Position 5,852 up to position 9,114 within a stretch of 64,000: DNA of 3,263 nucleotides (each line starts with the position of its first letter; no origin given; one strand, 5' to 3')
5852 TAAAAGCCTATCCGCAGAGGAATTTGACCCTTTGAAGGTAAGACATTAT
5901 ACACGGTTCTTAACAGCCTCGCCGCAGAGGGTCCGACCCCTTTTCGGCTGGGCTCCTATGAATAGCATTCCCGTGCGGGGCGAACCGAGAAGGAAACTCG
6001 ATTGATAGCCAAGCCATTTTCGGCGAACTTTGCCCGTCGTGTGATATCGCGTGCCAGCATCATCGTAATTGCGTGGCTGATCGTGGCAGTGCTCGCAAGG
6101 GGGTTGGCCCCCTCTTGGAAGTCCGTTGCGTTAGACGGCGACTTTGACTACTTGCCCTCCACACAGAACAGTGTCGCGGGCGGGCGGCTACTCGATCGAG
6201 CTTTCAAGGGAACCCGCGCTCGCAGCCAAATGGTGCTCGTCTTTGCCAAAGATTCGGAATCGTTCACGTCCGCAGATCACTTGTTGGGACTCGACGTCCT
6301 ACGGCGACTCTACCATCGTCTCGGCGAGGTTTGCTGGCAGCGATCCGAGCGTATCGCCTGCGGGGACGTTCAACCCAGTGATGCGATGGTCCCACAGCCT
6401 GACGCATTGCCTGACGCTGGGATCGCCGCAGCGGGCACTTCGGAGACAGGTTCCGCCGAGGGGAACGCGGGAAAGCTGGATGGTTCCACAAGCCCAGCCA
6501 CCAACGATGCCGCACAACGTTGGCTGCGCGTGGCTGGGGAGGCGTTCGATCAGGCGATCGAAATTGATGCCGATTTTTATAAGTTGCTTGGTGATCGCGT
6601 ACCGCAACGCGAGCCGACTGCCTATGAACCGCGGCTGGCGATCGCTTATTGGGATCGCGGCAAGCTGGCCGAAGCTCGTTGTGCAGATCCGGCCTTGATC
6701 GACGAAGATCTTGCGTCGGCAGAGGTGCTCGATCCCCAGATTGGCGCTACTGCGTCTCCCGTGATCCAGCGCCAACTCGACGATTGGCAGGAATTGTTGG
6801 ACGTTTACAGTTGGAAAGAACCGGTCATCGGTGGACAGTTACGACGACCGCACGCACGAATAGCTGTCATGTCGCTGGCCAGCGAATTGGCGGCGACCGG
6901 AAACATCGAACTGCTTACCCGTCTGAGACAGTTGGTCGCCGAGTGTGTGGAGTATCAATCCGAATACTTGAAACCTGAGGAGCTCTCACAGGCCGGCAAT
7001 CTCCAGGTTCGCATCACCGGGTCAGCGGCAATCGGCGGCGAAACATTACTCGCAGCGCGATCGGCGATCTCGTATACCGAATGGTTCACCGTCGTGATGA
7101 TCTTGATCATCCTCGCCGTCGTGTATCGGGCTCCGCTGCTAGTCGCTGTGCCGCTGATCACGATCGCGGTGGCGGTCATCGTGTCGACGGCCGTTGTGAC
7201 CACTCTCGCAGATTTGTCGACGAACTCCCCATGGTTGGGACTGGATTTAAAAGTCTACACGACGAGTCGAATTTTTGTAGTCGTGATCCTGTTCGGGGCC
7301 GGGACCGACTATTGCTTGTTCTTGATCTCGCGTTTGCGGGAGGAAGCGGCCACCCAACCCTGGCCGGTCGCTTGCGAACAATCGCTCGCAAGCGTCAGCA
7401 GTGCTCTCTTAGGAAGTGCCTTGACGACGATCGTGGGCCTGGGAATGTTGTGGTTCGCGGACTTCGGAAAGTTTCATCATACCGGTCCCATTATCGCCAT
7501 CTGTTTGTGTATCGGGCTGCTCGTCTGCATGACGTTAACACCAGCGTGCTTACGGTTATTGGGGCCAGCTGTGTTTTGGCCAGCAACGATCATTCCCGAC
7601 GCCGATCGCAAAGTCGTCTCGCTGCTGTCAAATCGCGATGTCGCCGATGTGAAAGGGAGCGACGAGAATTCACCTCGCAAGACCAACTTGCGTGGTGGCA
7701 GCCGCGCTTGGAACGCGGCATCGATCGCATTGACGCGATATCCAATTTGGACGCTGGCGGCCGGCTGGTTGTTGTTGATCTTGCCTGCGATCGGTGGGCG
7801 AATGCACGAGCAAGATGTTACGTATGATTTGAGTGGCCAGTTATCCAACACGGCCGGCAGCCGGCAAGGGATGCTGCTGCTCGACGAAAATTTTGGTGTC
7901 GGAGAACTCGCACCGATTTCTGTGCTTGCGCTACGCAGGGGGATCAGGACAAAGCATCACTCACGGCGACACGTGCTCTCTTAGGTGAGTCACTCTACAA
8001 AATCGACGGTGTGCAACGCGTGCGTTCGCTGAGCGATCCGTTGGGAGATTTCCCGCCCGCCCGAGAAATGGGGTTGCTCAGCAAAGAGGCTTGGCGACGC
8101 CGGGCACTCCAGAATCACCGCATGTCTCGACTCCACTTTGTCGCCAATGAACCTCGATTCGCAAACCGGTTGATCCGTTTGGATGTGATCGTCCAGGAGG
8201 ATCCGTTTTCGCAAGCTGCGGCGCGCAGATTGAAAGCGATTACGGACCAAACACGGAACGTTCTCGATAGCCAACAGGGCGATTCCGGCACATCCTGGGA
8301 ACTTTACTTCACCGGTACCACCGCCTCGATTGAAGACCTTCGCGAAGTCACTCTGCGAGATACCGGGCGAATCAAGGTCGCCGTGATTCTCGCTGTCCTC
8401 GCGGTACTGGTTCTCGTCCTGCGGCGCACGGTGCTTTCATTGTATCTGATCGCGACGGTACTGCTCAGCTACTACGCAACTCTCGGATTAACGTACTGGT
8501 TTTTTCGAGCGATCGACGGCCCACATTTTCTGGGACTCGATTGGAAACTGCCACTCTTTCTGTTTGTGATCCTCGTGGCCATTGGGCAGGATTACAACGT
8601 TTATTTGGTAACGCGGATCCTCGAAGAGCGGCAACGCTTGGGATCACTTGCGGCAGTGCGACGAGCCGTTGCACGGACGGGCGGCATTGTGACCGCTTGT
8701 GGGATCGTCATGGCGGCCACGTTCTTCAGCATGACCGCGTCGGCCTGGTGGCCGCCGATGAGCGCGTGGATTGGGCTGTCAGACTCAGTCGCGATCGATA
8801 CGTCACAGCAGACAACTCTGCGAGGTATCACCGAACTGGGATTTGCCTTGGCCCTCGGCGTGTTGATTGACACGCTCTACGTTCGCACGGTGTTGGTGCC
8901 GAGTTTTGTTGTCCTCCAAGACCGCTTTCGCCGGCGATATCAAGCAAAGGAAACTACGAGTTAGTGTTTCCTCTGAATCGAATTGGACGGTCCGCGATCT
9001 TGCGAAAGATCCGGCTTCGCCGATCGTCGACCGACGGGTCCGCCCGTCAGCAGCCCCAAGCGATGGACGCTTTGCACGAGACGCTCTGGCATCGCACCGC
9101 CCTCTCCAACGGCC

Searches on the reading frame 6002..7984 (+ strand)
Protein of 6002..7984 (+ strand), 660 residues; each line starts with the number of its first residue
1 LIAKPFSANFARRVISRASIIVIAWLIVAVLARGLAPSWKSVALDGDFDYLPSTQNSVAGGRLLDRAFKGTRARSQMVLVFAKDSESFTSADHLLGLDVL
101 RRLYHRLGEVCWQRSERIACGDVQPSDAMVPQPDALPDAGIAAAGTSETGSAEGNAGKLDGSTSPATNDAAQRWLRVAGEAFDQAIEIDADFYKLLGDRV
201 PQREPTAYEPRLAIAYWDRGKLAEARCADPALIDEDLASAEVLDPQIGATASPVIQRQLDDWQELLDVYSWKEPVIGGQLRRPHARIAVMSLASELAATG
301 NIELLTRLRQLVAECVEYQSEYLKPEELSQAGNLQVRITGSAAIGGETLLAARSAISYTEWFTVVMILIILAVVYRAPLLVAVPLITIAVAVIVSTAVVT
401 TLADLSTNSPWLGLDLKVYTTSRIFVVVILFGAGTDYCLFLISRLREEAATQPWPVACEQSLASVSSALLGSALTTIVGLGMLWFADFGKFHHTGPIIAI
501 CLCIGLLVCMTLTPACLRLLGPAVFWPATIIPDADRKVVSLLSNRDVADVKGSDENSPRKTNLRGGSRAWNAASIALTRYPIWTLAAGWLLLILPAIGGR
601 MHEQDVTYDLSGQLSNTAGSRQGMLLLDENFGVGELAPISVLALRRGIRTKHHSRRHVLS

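Call 37: search_protein_families(library=pfam, proteins=[window:6002-7984:+], max_evalue=0.00001)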
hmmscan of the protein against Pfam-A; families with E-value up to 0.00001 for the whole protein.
window:6002-7984:+ (660 aa): 1 family
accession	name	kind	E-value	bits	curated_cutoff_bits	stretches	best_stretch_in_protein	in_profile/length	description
PF03176.21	MMPL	-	5.6e-41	141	20.5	1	288-527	90-308/333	MMPL family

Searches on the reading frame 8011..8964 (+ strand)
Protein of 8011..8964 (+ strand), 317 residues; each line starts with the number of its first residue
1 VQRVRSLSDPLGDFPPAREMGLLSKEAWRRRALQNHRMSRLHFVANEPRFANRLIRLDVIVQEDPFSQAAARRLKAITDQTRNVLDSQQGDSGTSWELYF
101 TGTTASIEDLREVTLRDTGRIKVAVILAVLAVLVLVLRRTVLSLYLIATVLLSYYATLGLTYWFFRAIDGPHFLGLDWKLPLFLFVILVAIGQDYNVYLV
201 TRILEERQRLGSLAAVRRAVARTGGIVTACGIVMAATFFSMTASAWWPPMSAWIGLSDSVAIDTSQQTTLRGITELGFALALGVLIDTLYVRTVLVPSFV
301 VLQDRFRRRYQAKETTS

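Call 37: search_protein_families(library=pfam, proteins=[window:8011-8964:+], max_evalue=0.00001)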
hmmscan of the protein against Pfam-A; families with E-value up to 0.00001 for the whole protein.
window:8011-8964:+ (317 aa): 1 family
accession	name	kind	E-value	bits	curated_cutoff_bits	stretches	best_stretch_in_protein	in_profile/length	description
PF03176.21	MMPL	-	2.2e-39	135.8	20.5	1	55-244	88-268/333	MMPL family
